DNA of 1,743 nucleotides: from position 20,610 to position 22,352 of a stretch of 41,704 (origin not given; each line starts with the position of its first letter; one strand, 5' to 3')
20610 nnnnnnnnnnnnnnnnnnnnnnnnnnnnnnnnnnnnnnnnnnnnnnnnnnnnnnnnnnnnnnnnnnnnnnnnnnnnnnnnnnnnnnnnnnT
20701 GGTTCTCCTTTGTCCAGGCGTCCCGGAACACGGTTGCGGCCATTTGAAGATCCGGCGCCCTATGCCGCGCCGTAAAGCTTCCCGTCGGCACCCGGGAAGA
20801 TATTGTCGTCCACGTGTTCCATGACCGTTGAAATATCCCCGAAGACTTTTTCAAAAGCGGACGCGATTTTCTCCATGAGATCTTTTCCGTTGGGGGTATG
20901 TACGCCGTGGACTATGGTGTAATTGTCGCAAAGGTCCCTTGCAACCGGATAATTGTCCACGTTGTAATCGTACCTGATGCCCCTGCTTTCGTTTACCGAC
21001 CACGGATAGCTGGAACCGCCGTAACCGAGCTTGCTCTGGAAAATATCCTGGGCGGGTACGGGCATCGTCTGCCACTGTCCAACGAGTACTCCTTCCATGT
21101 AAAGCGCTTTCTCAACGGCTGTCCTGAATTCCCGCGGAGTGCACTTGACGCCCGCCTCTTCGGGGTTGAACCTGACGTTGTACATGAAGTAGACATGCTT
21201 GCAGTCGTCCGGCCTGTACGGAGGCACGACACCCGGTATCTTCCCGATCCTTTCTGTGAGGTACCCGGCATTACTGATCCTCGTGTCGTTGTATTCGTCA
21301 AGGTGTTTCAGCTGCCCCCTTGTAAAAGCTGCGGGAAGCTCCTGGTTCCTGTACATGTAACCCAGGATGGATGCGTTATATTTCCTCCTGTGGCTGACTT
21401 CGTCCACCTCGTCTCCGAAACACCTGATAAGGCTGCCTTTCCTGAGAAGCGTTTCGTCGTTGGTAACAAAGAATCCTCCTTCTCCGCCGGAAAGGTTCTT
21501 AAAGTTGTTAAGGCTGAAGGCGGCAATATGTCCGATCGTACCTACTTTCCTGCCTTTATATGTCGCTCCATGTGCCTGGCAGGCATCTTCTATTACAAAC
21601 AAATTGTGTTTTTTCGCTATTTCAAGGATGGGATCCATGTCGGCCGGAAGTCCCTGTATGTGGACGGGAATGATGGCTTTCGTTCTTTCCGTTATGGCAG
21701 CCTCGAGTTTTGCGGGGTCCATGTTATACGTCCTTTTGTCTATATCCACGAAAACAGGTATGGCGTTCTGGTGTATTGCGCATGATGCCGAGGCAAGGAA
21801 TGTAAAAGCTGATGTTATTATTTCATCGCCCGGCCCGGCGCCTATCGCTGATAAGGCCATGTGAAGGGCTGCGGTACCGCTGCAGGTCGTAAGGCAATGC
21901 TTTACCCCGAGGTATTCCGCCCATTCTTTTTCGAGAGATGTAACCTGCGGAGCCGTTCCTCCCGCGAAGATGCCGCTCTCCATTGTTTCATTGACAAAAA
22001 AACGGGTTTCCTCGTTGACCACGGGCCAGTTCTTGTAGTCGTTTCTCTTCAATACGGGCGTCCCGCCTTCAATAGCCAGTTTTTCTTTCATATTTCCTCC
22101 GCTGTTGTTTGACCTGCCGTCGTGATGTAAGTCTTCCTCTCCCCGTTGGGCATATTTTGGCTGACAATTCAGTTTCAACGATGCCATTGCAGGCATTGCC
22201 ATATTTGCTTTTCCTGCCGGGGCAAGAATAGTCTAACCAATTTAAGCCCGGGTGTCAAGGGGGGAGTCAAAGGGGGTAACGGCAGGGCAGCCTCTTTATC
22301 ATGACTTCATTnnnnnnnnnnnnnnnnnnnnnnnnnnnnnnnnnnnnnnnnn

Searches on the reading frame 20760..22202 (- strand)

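Call 68: search_protein_families(library=pfam, proteins=[window:20760-22202:-], max_evalue=0.0001)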
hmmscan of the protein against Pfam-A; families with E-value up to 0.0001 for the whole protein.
window:20760-22202:- (480 aa): 4 families
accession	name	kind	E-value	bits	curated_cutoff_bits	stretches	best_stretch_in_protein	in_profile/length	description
PF01041.23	DegT_DnrJ_EryC1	-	4.1e-92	309.6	19.8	1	64-392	5-321/360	DegT/DnrJ/EryC1/StrS aminotransferase family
PF01212.27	Beta_elim_lyase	-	1.6e-09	38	27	1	80-327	27-273/288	Beta-eliminating lyase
PF01053.26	Cys_Met_Meta_PP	-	3.1e-08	33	27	1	83-216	50-183/381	Cys/Met metabolism PLP-dependent enzyme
PF00155.27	Aminotran_1_2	-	1.4e-06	28.2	19.7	1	85-207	41-186/361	Aminotransferase class I and II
